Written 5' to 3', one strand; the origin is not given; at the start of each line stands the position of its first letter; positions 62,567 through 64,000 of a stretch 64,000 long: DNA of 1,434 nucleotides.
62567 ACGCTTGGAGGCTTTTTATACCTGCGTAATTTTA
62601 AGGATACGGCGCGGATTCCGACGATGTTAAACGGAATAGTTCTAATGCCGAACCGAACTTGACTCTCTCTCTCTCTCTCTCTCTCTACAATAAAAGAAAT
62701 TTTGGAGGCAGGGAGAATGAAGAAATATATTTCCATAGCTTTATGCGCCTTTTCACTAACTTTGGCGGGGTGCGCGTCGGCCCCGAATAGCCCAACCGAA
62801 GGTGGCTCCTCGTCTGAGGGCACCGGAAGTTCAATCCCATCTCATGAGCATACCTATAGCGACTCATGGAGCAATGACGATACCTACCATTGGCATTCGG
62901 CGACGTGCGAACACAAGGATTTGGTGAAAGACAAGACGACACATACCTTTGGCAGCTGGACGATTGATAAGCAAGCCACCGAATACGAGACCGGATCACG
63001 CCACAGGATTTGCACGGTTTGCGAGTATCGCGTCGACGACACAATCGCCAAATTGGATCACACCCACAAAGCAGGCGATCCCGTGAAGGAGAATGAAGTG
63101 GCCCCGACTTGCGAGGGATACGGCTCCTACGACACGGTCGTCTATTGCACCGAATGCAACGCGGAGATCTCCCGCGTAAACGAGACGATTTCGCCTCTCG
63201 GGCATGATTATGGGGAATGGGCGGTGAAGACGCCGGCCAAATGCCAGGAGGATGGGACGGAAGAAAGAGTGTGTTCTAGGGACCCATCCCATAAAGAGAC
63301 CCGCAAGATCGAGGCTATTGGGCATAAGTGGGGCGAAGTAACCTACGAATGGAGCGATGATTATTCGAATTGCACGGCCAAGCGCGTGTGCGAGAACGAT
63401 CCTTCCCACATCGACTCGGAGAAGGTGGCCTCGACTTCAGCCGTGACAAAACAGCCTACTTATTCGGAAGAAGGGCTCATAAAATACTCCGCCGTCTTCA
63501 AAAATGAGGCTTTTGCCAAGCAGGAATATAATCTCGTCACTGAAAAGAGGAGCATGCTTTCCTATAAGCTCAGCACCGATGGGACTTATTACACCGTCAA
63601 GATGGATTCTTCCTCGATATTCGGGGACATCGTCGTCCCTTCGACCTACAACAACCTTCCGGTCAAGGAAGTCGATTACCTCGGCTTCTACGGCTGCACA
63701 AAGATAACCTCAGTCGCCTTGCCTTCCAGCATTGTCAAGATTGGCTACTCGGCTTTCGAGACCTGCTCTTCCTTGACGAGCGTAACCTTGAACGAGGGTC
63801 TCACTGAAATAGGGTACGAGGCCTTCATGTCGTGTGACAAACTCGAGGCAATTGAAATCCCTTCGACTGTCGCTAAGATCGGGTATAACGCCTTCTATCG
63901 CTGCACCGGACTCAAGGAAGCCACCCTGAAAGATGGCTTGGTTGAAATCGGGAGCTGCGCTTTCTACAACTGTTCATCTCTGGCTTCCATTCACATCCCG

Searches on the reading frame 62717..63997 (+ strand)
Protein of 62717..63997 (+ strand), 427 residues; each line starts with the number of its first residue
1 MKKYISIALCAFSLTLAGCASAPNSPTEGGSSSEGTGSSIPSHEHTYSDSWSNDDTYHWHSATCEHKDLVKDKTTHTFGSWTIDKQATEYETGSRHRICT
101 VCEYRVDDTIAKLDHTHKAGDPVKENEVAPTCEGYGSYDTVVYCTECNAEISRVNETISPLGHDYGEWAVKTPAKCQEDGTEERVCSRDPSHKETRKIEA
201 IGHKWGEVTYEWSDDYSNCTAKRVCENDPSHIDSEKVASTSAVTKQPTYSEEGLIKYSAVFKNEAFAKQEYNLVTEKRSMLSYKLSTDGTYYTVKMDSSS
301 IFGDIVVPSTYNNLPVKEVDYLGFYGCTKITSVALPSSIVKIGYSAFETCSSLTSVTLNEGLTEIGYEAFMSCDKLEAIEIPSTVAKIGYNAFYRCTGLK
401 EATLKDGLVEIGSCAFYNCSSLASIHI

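Call 9: find_related_loci(query=window:62717-63997:+, collection=genome_contigs, flank=6000)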
Query window:62717-63997:+ (427 aa) in genome_contigs; peptide patterns used: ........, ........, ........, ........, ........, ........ (x = any residue, [..] = any of these).
56 stretches matched a pattern; 18 encode a relative of the query (tblastn E <= 1e-3); 18 distinct loci.
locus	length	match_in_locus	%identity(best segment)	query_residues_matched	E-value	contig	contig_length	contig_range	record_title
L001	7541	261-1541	97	1-427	0e+0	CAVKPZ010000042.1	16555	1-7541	Lachnospiraceae bacterium isolate H07689-L1_cleanbin_000017 genome assembly, contig: Spades_H07689-L1_contig_1903, whole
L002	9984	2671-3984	26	40-427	1e-28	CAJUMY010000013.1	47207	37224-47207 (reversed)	MAG TPA_asm: uncultured Christensenellaceae bacterium isolate MGBC161649 genome assembly, contig: MGBC161649.13, whole g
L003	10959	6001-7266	53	283-427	4e-28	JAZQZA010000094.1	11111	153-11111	MAG: Tidjanibacter sp. isolate T1900045158_TC20190152.MAGScoT_cleanbin_000022 SGB_5001_k141_299719, whole genome shotgun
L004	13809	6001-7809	43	43-427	5e-27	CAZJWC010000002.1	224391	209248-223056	MAG TPA_asm: uncultured Clostridia bacterium isolate SRP225648_co1_546 genome assembly, contig: NODE_15_length_224391_co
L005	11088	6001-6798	35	74-295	2e-22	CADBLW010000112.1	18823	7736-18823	MAG: uncultured Lachnospiraceae bacterium isolate RUG14085 genome assembly, contig: RUG14085_asm_112, whole genome shotg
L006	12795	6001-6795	40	305-427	5e-20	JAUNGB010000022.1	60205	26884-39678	MAG: Eubacteriales bacterium isolate S26M_St_29 NODE_335_length_60205_cov_40.362610, whole genome shotgun sequence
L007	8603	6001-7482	30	287-427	1e-19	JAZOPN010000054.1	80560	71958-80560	MAG: Eubacteriales bacterium isolate T1900045573_YK20190267.MAGScoT_cleanbin_000029 SGB_7990_k141_405314, whole genome s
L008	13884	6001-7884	32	304-427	1e-19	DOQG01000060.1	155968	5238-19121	MAG TPA_asm: Oscillospiraceae bacterium isolate UBA11449 contig_1262, whole genome shotgun sequence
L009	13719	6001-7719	39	316-427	9e-20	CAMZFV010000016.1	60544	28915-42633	MAG TPA_asm: uncultured Prevotellaceae bacterium isolate SRR10912537_bin.37_metaWRAP_v1.3_MAG genome assembly, contig: E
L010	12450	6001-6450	37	279-424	2e-19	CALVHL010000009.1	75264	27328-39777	MAG: uncultured Clostridia bacterium isolate BRZ_GG__bin81 genome assembly, contig: BRZ_GG__NODE_549_length_75264_cov_11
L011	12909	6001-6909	31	130-273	1e-17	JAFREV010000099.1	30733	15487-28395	MAG: Mogibacterium sp. isolate RGIG2405 Goat_Ileum-5__c66975, whole genome shotgun sequence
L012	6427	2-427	60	181-269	2e-17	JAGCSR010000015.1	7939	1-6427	MAG: Clostridiales bacterium isolate RGIG10087 Yak_Rumen-1__c503243, whole genome shotgun sequence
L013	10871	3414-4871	40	292-427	4e-17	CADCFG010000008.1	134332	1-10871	MAG: uncultured Clostridiales bacterium isolate RUG14601 genome assembly, contig: RUG14601_asm_8, whole genome shotgun s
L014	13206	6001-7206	49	128-302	1e-16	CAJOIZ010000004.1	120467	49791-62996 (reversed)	Paludibacteraceae bacterium isolate Red_deer_4_mag_9 genome assembly, contig: scaffold_196, whole genome shotgun sequenc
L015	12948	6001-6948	31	97-303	1e-18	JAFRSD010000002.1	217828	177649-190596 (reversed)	MAG: Lachnospiraceae bacterium isolate RGIG2751 Goat_Omasum-5__c51600, whole genome shotgun sequence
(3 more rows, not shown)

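Call 10: search_protein_families(library=pfam, proteins=[window:62717-63997:+])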
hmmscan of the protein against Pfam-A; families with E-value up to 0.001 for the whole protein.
window:62717-63997:+ (427 aa): 1 family
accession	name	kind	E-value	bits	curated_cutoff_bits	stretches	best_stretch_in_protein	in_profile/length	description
PF13306.12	LRR_5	-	7.9e-31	107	27.7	1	323-427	7-108/127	BspA type Leucine rich repeat region (6 copies)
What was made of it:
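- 62717..64000 (+): 5' part of the BspA-type LRR lipoprotein gene (runs off the window; the ortholog is 966 aa). Pfam LRR_5 E=8e-31 (call 10).
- Checked: It hits Pfam LRR_5, the BspA type, at E=8e-31 for the 427 aa inside the window (call 10).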

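Call 13: find_homologous_proteins(query=window:62717-63997:+, max_evalue=1e-20)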
Query window:62717-63997:+ (427 aa): 3027 proteins with E <= 1e-20 among 6927 candidates; the best 120 are listed.
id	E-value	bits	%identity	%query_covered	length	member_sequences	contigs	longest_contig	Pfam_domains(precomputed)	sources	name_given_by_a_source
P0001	4.5e-112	393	43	26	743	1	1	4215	PF13306.13,PF12799.14,PF13855.13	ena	-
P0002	1.3e-105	372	41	46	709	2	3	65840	PF02892.22,PF05495.18,PF00395.26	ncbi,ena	-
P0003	9.5e-96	340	41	34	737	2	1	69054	PF13306.13,PF13855.13,PF23952.2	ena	-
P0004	4.4e-95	337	42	29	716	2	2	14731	PF13306.13,PF05725.19,PF13855.13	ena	-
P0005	1.5e-93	332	48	24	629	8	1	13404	PF13306.13,PF13855.13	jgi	-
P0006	1.8e-87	312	41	34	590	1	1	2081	PF13306.13,PF13855.13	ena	-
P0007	2.9e-87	312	46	26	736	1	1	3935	PF13306.13,PF05725.19,PF13855.13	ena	-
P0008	6.0e-85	304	43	24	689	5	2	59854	PF13306.13,PF05725.19,PF12799.14,PF13855.13,PF23952.2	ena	-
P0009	6.0e-83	297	35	34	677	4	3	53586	PF13306.13,PF27129.1,PF12799.14,PF13855.13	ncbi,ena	-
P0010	9.9e-83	297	50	25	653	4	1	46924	PF13306.13,PF18998.7,PF13855.13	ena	-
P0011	1.8e-80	289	48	26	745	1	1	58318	PF13306.13,PF00207.29,PF05725.19,PF13855.13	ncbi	-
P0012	4.3e-80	288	42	29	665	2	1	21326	PF13306.13,PF05725.19,PF13855.13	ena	-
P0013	5.1e-80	288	46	24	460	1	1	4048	PF13306.13,PF13855.13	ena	-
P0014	5.7e-80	288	45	26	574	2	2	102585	PF13306.13,PF05725.19,PF13855.13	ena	-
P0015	6.4e-80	288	41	34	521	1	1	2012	PF13306.13,PF12799.14,PF13855.13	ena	-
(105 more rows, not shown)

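Call 17: find_homologous_proteins(query=L001:261-3158:+, max_evalue=1e-30)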
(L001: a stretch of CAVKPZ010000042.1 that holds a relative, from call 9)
Query L001:261-3158:+ (966 aa): 4167 proteins with E <= 1e-30 among 8000 candidates; the best 120 are listed.
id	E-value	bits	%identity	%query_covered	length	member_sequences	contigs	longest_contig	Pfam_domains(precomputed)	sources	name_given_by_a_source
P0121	0.0e+0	2116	97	100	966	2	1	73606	PF13306.13,PF13855.13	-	-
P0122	0.0e+0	1733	68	100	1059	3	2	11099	PF13306.13,PF13855.13,PF23952.2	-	-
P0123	0.0e+0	1572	62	100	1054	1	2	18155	PF13306.13,PF13855.13,PF23952.2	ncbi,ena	-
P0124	0.0e+0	1555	64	100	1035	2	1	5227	PF13306.13,PF13855.13,PF23952.2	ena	-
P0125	0.0e+0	1014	49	96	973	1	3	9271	PF13306.13,PF13855.13,PF23952.2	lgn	-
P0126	6.2e-276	936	46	99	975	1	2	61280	PF13306.13,PF13855.13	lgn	-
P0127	2.1e-262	892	45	100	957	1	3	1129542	PF13306.13,PF13855.13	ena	-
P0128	8.7e-232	790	42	88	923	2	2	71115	PF13306.13,PF12799.14,PF13855.13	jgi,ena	-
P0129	2.9e-230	785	37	92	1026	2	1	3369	PF13306.13,PF13855.13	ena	-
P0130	9.8e-225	767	29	65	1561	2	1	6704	PF13306.13,PF12799.14,PF13855.13,PF23952.2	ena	-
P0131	1.1e-222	760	39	88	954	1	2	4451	PF13306.13,PF12799.14,PF13855.13,PF23952.2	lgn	-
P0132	1.3e-212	727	35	91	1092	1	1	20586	PF13306.13,PF12799.14,PF13855.13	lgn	-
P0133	1.3e-191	657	29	66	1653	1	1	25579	PF13306.13,PF13855.13,PF23952.2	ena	-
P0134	2.1e-188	647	36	65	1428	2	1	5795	PF13306.13,PF25059.2,PF05725.19,PF12799.14,PF13855.13,PF00041.28,PF23952.2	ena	-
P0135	1.3e-187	644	36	64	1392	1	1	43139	PF21605.4,PF13306.13,PF10660.15,PF05725.19,PF12799.14,PF13855.13,PF00041.28,PF23952.2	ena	-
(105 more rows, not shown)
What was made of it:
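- On Mycoplasma Vmm/Vlp variable lipoprotein families (as protein families): The nearest relatives are LRR proteins of uncultured Bacillota (calls 13, 17).
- Tried and rejected: Repeating it with the full-length L001 protein found them (call 17).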

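Call 18: find_encoding_contigs(protein=P0121, flank=3000, max_places=10)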
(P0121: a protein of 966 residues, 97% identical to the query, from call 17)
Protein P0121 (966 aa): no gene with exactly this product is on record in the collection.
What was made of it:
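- Tried and rejected: A look-up of the window's own LRR protein, P0121, was not on record (call 18).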

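Call 19: find_encoding_contigs(protein=P0122, flank=3000, max_places=10)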
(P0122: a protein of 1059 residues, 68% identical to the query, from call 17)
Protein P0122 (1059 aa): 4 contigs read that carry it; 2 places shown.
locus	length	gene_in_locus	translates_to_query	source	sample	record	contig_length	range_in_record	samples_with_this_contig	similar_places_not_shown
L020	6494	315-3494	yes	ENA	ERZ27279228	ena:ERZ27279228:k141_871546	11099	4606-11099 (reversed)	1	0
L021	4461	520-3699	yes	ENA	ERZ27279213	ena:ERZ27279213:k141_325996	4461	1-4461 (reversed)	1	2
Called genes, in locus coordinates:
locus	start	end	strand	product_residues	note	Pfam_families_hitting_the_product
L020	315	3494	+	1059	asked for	PF13306:LRR_5, PF13855:LRR_8 (faint), PF23952:LRR_EndoS (faint), PF13306:LRR_5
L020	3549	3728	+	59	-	PF04810:zf-Sec23_Sec24 (weak)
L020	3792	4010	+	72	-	-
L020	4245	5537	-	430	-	PF01610:DDE_Tnp_ISL3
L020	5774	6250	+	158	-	-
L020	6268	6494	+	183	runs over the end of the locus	-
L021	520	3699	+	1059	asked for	PF13306:LRR_5, PF13855:LRR_8 (faint), PF23952:LRR_EndoS (faint), PF13306:LRR_5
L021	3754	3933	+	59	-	PF04810:zf-Sec23_Sec24 (weak)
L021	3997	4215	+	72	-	-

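Call 20: find_encoding_contigs(protein=P0123, flank=3000, max_places=10)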
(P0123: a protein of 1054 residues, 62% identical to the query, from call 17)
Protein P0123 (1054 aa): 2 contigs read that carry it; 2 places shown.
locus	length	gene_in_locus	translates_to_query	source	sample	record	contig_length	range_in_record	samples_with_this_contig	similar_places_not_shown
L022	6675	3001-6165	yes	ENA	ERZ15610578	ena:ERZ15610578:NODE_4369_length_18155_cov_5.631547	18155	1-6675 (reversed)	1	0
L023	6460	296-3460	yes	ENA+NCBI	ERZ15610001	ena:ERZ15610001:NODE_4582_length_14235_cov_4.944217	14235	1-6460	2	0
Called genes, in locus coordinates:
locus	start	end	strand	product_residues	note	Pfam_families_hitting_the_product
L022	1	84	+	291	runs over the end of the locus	PF01867:Cas_Cas1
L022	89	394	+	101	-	PF09827:CRISPR_Cas2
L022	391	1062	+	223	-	PF09711:Cas_Csn2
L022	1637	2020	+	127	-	-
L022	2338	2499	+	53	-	-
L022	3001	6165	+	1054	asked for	PF13306:LRR_5, PF13855:LRR_8 (faint), PF23952:LRR_EndoS (faint), PF13306:LRR_5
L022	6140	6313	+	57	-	-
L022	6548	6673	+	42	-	?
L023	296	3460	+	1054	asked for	PF13306:LRR_5, PF13855:LRR_8 (faint), PF23952:LRR_EndoS (faint), PF13306:LRR_5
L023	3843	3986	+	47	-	-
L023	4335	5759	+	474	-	PF01637:ATPase_2, PF13191:AAA_16 (weak), PF13173:AAA_14 (faint)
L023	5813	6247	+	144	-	PF14487:DarT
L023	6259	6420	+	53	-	PF01661:Macro (faint)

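Call 28: find_encoding_contigs(protein=P0124, flank=1500, max_places=10)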
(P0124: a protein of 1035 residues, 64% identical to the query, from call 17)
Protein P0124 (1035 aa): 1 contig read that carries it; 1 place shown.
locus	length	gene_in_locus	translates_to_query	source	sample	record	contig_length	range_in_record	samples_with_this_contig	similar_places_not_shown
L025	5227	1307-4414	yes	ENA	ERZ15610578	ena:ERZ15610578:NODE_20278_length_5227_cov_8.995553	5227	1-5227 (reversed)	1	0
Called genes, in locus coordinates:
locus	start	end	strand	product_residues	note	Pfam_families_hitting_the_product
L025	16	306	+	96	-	-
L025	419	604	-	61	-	-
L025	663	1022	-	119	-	PF13936:HTH_38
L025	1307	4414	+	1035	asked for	PF13306:LRR_5, PF23952:LRR_EndoS (faint), PF13855:LRR_8 (faint), PF13306:LRR_5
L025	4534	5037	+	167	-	-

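Call 29: find_encoding_contigs(protein=P0125, flank=1500, max_places=10)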
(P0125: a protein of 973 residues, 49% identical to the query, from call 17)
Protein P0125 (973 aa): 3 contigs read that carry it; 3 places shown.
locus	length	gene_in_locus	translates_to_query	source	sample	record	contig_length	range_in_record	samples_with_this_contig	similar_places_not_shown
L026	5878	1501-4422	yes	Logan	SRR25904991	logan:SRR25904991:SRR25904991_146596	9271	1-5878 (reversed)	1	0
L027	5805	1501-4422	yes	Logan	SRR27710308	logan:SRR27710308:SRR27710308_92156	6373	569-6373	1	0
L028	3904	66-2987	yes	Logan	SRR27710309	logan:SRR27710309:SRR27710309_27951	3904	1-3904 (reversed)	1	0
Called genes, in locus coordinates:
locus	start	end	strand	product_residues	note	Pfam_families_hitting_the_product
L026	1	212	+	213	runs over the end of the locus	-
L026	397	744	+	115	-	PF01381:HTH_3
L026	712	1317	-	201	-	PF00239:Resolvase, PF03683:UPF0175 (weak)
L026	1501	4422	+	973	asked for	PF13306:LRR_5, PF13855:LRR_8 (faint), PF23952:LRR_EndoS (faint), PF13306:LRR_5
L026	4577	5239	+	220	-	PF12686:DUF3800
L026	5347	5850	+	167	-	PF01527:HTH_Tnp_1 (faint), PF13518:HTH_28 (faint), PF13551:HTH_29 (faint)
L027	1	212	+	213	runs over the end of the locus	-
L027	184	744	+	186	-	PF01381:HTH_3 (weak)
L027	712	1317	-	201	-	PF00239:Resolvase, PF03683:UPF0175 (weak)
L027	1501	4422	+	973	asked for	PF13306:LRR_5, PF13855:LRR_8 (faint), PF23952:LRR_EndoS (faint), PF13306:LRR_5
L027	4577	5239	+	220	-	PF12686:DUF3800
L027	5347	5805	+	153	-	?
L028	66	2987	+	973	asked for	PF13306:LRR_5, PF13855:LRR_8 (faint), PF23952:LRR_EndoS (faint), PF13306:LRR_5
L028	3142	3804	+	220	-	PF12686:DUF3800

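Call 30: find_encoding_contigs(protein=P0126, flank=1500, max_places=10)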
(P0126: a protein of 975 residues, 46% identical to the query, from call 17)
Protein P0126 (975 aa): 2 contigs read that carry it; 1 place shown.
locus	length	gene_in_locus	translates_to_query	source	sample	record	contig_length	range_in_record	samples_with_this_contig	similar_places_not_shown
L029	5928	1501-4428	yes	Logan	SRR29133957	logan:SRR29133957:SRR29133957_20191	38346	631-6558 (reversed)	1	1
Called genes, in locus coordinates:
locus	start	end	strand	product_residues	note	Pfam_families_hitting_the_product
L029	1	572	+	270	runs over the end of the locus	-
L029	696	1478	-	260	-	PF00239:Resolvase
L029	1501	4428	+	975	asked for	PF13306:LRR_5, PF13855:LRR_8 (faint), PF13306:LRR_5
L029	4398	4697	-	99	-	-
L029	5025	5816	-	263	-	PF13353:Fer4_12, PF04055:Radical_SAM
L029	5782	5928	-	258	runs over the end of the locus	?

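Call 87: search_protein_families(library=padloc, max_evalue=0.01, proteins=[L154:6917-7783:+])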
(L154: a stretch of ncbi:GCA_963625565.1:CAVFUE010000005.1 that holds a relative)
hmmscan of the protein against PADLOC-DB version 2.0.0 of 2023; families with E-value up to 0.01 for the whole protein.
L154:6917-7783:+ (289 aa): 0 families

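Call 88: search_protein_families(library=pfam, max_evalue=0.01, proteins=[L154:6917-7783:+, L001:261-3158:+])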
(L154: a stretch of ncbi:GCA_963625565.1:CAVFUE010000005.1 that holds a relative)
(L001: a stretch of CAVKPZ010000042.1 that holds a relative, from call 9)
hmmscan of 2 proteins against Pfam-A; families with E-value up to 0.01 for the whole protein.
L154:6917-7783:+ (289 aa): 0 families

L001:261-3158:+ (966 aa): 2 families
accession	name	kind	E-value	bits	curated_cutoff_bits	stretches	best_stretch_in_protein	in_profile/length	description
PF13306.12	LRR_5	-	9.1e-155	507.6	27.7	7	698-811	15-126/127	BspA type Leucine rich repeat region (6 copies)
PF13855.12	LRR_8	-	1.6e-23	82.6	27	0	578-619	13-55/61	Leucine rich repeat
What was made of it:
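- On Mycoplasma Vmm/Vlp variable lipoprotein families (as protein families): Pfam gives only LRR_5 and LRR_8 for the full-length ortholog (call 88).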
